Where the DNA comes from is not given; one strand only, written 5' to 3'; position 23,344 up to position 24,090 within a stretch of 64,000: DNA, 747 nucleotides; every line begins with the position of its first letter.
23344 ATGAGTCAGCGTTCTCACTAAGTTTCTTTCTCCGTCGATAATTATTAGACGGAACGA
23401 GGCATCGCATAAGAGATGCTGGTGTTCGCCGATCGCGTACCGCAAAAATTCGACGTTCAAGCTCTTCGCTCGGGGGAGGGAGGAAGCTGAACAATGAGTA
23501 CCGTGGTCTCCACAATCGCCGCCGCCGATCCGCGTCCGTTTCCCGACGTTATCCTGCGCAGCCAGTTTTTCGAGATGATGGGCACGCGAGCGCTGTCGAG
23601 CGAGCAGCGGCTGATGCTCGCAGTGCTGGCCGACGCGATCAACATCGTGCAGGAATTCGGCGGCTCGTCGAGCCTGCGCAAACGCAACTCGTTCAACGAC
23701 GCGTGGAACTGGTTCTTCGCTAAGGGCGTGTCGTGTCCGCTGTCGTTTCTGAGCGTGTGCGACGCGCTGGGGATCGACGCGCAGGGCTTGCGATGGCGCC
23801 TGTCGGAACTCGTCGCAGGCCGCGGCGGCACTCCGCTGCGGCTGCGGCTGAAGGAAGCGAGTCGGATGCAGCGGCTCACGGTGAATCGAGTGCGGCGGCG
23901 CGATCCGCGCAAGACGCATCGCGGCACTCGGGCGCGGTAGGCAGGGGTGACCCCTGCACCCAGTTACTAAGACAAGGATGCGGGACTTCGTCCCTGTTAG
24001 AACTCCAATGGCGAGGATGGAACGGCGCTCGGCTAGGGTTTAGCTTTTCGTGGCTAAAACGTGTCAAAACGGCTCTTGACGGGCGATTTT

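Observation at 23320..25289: Three-gene cluster of unknown function centred on a SprT-like zinc protease with an arginine-rich nucleic-acid-binding-type tail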

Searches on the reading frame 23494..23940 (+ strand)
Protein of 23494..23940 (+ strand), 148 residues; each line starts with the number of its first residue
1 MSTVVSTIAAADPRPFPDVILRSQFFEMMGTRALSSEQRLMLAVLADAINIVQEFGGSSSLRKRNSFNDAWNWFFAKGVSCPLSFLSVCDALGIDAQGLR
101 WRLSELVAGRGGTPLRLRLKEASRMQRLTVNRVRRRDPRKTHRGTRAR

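Call 3: search_protein_families(library=pfam, proteins=[window:23494-23940:+], max_evalue=1)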
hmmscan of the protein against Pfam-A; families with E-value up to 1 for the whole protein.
window:23494-23940:+ (148 aa): 1 family
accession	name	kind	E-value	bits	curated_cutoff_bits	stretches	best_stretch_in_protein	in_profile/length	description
PF12840.13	HTH_20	-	0.09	13.2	27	0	82-108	18-44/51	Helix-turn-helix domain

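Call 4: search_protein_families(library=ncbifam, proteins=[window:23494-23940:+], max_evalue=1)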
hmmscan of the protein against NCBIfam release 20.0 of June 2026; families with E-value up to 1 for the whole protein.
window:23494-23940:+ (148 aa): 1 family
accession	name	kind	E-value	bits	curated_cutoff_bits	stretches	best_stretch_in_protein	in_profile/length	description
TIGR03316.1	ygeW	equivalog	0.11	11.4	500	1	44-96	166-219/391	knotted carbamoyltransferase YgeW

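Call 5: search_protein_families(library=padloc, proteins=[window:23494-23940:+], max_evalue=1)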
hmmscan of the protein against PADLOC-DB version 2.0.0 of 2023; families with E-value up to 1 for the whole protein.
window:23494-23940:+ (148 aa): 0 families
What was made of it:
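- On Toxin-antitoxin / toxin-immunity pairs: No PADLOC hits (call 5).
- No PADLOC hit (call 5).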

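Call 6: search_protein_families(library=phrogs, proteins=[window:23494-23940:+], max_evalue=1)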
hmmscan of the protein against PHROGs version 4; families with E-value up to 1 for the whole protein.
window:23494-23940:+ (148 aa): 0 families
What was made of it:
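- Tried and rejected: Pfam, NCBIfam, PADLOC and PHROGs on all three proteins gave nothing (calls 3-6).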

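Call 13: find_homologous_proteins(query=window:23494-23940:+)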
Query window:23494-23940:+ (148 aa): 961 proteins with E <= 0.001 among 1016 candidates; the best 120 are listed.
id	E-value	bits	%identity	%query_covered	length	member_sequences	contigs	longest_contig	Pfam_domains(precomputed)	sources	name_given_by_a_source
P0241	4.9e-85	300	97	100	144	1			-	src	-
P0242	4.9e-84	297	91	100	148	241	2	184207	-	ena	-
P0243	3.7e-83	294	89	100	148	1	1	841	-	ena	-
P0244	6.0e-83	293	89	100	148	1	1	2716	-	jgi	jgi:hypothetical protein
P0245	3.2e-82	291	91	87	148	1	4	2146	-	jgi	jgi:hypothetical protein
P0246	4.9e-82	290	91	87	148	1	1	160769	-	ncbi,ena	-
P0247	4.9e-82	290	91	87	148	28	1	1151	-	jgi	-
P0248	5.8e-82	290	91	87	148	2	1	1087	-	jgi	jgi:hypothetical protein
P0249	6.0e-82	290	91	87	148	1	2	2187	-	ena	-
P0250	6.7e-82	290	90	100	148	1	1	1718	-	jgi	jgi:hypothetical protein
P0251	1.0e-81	289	89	100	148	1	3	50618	-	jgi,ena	jgi:hypothetical protein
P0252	1.2e-81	289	91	87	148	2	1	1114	-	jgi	jgi:hypothetical protein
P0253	2.4e-81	288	89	100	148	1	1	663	-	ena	-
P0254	2.6e-81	288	88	100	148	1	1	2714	-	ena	-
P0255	3.0e-81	288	91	89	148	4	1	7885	-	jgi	jgi:hypothetical protein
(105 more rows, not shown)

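Call 45: search_solved_structures(query=A3, max_evalue=10, show_alignments=2)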
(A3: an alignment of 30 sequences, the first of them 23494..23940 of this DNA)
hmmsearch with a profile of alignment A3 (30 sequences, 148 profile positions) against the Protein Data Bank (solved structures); distinct sequences matched with E-value up to 10: 12.
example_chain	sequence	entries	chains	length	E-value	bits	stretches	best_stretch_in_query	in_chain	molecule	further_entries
9lew_A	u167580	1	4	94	0.029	17.1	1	81-121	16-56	DNA-damage-inducible protein J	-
5xc5_A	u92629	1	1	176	0.24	14.2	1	62-105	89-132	Probable Rab-related GTPase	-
8x5p_A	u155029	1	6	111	0.25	14.1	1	63-110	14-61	Spike protein S2,EK1 peptide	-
5xc3_A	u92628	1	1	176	0.26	14.1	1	62-105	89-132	Probable Rab-related GTPase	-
8x5o_A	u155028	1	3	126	0.27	14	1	63-111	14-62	spike protein S2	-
9jmp_A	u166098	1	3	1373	0.38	13.5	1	49-110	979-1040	Spike glycoprotein,Fibritin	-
6wg5_A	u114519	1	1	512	0.46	13.2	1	63-124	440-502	Ectonucleoside triphosphate diphosphohydrolase 4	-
9jmh_A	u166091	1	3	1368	0.74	12.6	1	49-110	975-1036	Spike glycoprotein,Fibritin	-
2yfk_A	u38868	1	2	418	0.79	12.5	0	45-95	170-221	ASPARTATE/ORNITHINE CARBAMOYLTRANSFERASE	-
9ueb_A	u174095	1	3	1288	1.7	11.4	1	49-111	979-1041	Spike glycoprotein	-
8sak_A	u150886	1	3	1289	1.9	11.3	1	49-110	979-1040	Spike glycoprotein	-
9lzh_A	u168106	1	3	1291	2.5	10.9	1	51-110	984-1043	Spike glycoprotein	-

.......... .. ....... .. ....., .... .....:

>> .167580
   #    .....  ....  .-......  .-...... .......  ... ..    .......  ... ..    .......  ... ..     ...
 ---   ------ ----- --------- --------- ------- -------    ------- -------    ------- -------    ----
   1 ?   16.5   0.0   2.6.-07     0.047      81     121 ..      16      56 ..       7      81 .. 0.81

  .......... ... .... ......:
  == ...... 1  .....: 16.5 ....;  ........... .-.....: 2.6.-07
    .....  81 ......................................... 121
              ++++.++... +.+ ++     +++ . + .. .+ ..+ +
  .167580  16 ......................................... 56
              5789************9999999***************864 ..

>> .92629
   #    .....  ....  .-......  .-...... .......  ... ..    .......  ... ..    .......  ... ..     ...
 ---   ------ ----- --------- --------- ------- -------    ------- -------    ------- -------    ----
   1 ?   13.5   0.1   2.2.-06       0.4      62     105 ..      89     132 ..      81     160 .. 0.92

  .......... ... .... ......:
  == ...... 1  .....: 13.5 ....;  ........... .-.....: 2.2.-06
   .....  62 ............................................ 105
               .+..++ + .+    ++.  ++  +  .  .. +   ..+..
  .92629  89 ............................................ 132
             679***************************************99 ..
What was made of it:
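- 23494..23940 (+): Gene 1: a 148-aa basic protein (pI 11.6) with an HTH-like region (about residues 81-110) and a basic C-terminus. It belongs to an undescribed family that also occurs in phages. Weak HTH_20 hit (E 0.09) and weak DinJ hit (E 0.029) over residues 81-121 (calls 3, 45).
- On M78/COG2856 antirepressor proteases with an XRE repressor (ImmA/ImmR, IrrE/DdrO, CapP/CapH): The HTH nature of gene 1 rests on E 0.09 and 0.029 hits (calls 3, 45), and it is not XRE.
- Tried and rejected: Gene 1 returned a marginal DinJ hit (call 45).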

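Call 77: find_related_loci(query=A9, collection=viral_contigs, flank=4000)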
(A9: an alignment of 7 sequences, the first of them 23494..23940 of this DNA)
Query A9 (148 aa) in viral_contigs; peptide patterns used: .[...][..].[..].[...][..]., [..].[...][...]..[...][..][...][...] (x = any residue, [..] = any of these).
78 stretches matched a pattern; 6 encode a relative of the query (tblastn E <= 1e-3); 6 distinct loci.
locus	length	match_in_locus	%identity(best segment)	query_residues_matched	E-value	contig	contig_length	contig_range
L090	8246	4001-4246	34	17-95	6e-9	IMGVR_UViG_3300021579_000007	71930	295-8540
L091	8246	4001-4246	34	17-95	6e-9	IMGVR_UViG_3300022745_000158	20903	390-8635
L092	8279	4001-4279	29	17-110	1e-8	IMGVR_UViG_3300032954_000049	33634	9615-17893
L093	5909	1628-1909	34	34-136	5e-8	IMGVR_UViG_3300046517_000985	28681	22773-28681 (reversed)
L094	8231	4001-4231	33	20-103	2e-6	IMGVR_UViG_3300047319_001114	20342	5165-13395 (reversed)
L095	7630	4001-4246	29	35-110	1e-5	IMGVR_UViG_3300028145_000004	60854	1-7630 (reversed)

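Call 86: search_protein_families(library=pfam, proteins=[L090:3962-4282:+, L093:1502-1918:+, L094:3956-4336:+], max_evalue=0.1)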
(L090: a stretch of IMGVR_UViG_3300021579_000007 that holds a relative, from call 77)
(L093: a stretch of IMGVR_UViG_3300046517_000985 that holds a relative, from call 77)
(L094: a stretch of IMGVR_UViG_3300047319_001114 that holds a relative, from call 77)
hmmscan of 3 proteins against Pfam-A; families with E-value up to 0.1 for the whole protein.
L090:3962-4282:+ (107 aa): 0 families

L093:1502-1918:+ (139 aa): 0 families

L094:3956-4336:+ (127 aa): 0 families

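Call 111: search_protein_families(library=phrogs, proteins=[L090:3962-4282:+, L092:3947-4306:+, L093:1502-1918:+, L094:3956-4336:+, window:23494-23937:+], max_evalue=0.05)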
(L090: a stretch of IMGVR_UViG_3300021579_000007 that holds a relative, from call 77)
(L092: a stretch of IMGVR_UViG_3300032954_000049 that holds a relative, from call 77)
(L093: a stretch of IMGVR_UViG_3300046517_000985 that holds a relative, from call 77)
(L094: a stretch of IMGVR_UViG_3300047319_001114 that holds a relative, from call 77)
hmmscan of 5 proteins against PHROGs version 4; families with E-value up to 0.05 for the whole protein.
L090:3962-4282:+ (107 aa): 0 families

L092:3947-4306:+ (120 aa): 0 families

L093:1502-1918:+ (139 aa): 0 families

L094:3956-4336:+ (127 aa): 0 families

window:23494-23937:+ (148 aa): 0 families
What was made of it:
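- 23494..23940 (+): No Pfam or PHROG family (calls 86, 111).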
